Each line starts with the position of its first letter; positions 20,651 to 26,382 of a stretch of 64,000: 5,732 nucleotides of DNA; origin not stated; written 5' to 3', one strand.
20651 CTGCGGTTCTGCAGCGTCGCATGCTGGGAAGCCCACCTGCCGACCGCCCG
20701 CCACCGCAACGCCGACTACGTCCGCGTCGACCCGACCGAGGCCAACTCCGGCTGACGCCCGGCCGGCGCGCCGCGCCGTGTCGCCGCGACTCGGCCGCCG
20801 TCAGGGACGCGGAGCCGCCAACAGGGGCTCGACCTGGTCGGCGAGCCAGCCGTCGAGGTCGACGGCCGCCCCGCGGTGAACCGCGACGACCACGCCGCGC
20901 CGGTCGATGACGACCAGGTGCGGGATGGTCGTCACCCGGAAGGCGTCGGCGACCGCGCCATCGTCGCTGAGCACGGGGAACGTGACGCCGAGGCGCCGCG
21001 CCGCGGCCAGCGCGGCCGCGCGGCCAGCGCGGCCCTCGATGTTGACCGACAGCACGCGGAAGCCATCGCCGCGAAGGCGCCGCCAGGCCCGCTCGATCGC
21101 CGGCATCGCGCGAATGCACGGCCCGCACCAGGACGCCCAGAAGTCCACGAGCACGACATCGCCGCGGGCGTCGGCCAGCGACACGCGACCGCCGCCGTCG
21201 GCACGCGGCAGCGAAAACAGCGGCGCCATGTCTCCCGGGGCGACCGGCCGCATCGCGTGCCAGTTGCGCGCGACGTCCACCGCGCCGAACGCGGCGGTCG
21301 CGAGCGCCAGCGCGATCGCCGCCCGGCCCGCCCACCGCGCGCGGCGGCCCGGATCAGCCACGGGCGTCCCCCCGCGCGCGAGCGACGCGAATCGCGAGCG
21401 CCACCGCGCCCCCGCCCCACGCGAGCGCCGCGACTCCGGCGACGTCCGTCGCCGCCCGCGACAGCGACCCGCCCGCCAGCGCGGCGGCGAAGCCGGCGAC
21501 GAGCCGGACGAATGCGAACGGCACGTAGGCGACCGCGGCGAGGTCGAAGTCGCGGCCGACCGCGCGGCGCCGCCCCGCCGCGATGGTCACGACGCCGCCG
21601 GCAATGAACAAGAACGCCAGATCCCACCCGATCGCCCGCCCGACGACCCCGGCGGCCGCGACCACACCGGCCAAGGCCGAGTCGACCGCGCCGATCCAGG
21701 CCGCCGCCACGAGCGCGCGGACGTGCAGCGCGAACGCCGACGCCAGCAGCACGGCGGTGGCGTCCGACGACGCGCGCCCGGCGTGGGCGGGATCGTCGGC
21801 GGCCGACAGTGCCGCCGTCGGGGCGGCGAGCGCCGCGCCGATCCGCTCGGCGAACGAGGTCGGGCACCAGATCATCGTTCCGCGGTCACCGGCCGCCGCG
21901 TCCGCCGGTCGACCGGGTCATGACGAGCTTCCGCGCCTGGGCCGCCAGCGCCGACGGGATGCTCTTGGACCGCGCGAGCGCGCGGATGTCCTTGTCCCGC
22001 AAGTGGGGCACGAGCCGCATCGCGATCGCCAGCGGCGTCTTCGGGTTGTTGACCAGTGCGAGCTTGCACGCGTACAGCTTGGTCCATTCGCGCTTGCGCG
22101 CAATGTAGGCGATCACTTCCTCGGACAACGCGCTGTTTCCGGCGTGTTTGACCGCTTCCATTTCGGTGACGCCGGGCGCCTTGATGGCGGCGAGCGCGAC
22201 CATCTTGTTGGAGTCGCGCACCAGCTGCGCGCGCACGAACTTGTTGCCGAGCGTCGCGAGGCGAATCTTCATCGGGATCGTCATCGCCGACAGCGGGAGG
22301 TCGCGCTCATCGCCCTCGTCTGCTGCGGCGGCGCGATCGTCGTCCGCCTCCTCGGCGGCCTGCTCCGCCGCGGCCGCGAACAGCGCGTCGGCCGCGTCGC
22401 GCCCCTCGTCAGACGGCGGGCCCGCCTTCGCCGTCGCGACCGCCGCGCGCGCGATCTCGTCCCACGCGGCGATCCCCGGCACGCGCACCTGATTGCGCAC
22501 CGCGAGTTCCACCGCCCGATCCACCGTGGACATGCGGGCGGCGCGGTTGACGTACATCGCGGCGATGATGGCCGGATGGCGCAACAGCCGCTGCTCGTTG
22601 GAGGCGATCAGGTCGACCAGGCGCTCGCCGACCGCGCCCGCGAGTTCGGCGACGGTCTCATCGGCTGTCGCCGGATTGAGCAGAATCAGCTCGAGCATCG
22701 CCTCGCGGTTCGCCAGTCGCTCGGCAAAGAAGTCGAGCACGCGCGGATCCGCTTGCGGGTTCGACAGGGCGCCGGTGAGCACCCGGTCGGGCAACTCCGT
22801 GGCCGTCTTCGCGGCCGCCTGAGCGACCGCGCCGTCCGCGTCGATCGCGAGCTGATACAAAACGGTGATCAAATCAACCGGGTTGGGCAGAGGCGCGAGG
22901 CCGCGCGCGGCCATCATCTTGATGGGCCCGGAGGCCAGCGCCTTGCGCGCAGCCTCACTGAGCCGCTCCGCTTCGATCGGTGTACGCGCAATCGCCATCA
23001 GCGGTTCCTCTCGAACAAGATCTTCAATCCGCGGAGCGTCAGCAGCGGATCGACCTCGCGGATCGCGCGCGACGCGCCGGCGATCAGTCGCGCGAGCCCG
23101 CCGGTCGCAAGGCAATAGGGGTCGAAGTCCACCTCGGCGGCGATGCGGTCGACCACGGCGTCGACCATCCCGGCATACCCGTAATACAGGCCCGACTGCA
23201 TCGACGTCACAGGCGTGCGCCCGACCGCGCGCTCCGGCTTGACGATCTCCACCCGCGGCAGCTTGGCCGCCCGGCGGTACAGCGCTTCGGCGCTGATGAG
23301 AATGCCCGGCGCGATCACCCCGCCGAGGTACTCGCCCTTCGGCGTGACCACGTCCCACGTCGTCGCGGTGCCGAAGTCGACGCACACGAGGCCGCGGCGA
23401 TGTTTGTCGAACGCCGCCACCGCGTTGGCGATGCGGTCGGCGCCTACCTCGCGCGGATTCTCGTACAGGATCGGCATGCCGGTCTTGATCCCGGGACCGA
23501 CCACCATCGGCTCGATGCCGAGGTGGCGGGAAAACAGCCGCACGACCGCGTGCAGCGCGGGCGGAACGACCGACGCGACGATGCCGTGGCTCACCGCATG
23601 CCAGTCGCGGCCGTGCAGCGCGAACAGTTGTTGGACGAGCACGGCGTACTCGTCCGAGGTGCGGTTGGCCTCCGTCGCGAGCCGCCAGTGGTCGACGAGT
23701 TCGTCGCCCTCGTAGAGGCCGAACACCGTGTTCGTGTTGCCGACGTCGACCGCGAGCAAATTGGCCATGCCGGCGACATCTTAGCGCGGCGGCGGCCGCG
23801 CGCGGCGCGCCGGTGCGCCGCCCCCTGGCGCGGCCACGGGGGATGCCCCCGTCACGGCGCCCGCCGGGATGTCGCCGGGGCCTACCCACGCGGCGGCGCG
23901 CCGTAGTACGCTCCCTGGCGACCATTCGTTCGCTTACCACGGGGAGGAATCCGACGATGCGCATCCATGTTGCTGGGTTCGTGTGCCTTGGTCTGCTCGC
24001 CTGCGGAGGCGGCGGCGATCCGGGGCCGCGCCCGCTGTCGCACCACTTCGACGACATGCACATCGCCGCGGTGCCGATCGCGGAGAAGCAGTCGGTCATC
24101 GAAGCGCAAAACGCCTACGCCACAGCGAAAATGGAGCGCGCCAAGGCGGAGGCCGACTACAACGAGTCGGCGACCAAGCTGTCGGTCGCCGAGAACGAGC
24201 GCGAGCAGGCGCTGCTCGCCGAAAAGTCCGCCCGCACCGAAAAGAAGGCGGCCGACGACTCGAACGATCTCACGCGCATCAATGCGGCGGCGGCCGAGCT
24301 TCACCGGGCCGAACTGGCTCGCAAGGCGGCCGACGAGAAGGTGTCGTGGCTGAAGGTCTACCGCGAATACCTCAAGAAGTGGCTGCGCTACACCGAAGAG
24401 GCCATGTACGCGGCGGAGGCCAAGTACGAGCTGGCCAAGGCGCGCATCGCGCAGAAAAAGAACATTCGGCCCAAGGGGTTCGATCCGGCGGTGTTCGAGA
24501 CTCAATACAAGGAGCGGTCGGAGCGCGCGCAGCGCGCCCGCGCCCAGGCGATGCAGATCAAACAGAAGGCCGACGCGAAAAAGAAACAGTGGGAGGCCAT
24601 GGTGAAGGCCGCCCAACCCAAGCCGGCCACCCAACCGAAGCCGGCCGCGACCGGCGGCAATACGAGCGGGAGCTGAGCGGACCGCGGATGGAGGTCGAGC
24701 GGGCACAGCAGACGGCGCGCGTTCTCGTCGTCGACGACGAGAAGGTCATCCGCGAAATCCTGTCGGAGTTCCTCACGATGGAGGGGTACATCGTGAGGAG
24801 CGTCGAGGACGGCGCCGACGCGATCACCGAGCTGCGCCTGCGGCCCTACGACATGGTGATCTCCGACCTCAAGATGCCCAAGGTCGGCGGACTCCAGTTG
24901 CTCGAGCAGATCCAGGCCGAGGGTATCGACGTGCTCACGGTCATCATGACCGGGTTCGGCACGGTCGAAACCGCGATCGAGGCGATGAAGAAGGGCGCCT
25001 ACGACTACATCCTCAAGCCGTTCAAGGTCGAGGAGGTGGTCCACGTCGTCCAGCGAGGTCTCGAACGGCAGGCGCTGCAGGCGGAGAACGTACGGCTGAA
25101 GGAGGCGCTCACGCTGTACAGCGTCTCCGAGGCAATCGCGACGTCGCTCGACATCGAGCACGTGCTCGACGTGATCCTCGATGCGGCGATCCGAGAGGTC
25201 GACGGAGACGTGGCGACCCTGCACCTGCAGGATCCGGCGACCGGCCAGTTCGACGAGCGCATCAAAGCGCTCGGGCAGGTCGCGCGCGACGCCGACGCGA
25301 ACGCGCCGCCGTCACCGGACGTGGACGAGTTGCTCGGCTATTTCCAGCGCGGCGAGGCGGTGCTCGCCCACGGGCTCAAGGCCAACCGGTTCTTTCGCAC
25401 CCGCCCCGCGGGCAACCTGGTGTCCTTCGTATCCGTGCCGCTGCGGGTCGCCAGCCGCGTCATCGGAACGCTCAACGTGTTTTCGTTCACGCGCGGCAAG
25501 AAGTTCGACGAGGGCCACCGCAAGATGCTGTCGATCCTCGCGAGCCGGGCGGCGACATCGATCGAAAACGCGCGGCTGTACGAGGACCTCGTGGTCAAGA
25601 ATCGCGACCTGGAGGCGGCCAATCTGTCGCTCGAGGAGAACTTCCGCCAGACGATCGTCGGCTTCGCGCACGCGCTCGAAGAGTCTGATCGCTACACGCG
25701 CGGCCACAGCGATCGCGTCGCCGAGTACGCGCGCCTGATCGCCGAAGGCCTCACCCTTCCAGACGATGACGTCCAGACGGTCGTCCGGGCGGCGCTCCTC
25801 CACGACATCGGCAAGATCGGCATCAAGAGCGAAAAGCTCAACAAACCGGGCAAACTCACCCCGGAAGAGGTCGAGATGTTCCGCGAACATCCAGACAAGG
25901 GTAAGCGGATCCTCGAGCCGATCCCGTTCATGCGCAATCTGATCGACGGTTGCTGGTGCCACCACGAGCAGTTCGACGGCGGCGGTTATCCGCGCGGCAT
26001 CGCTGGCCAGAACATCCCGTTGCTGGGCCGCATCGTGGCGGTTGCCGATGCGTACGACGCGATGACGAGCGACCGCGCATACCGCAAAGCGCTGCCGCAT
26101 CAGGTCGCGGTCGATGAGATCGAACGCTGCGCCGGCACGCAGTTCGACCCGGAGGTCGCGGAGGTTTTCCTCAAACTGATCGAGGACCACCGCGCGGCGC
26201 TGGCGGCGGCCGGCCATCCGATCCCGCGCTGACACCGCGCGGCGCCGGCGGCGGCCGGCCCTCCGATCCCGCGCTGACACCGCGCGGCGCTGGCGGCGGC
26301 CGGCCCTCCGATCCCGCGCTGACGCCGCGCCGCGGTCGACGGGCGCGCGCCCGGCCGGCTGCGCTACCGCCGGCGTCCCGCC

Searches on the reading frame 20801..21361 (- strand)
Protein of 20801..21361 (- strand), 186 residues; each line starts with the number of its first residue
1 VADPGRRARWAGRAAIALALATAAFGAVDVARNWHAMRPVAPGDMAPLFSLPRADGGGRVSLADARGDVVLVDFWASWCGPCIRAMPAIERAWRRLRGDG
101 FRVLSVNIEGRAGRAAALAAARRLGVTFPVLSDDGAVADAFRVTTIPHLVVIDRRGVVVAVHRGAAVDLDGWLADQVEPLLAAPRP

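Call 83: search_protein_families(library=pfam, proteins=[window:20801-21361:-], max_evalue=0.00001)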
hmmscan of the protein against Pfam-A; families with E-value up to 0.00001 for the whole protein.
window:20801-21361:- (186 aa): 4 families
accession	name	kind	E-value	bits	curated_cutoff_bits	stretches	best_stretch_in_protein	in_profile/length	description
PF00578.27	AhpC-TSA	-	7.8e-23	81.2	26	1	42-160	1-123/124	AhpC/TSA family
PF08534.16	Redoxin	-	2.4e-20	73.3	26.6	1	42-166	2-136/148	Redoxin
PF13905.12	Thioredoxin_8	-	3.6e-10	40.5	27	1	67-156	1-92/94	Thioredoxin-like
PF00085.26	Thioredoxin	-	3.6e-09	37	23.5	1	68-111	19-61/103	Thioredoxin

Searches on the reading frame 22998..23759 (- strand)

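Call 83: search_protein_families(library=pfam, proteins=[window:22998-23759:-], max_evalue=0.00001)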
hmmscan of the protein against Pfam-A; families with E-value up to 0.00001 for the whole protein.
window:22998-23759:- (253 aa): 1 family
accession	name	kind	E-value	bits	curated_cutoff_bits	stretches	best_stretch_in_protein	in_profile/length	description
PF03309.20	Pan_kinase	-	3.3e-75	252.9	24.7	1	1-205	1-205/205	Type III pantothenate kinase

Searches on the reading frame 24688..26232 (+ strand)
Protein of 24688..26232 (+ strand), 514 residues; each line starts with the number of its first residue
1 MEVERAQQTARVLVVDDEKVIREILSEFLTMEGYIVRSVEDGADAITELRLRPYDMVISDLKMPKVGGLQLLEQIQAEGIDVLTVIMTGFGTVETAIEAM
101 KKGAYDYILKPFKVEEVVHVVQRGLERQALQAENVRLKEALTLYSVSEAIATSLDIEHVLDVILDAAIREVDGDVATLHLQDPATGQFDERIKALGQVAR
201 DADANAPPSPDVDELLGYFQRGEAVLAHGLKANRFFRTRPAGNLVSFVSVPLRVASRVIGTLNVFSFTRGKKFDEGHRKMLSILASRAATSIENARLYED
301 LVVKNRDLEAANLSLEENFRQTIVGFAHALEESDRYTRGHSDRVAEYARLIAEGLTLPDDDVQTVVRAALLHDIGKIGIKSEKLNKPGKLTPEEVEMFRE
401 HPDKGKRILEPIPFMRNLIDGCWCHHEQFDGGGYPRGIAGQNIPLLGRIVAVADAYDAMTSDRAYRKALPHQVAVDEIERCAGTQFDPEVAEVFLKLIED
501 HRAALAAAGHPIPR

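Call 84: search_protein_families(library=pfam, proteins=[window:24688-26232:+], max_evalue=0.00001)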
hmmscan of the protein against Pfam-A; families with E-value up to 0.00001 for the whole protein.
window:24688-26232:+ (514 aa): 6 families
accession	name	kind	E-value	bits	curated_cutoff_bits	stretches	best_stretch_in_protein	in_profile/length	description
PF13487.12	HD_5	-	1.7e-39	135.8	27.2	1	329-490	6-170/170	HD domain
PF00072.30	Response_reg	-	3.2e-29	101.8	30.2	1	12-121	1-110/111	Response regulator receiver domain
PF01966.28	HD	-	3.9e-20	72.7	22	1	339-459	3-116/116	HD domain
PF13185.12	GAF_2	-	8.3e-13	49.1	28.6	1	154-293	2-136/136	GAF domain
PF01590.32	GAF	-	3.6e-08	34.5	22.4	1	155-292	1-133/133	GAF domain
PF13492.12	GAF_3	-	1.5e-07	32.4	27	1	181-294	20-129/129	GAF domain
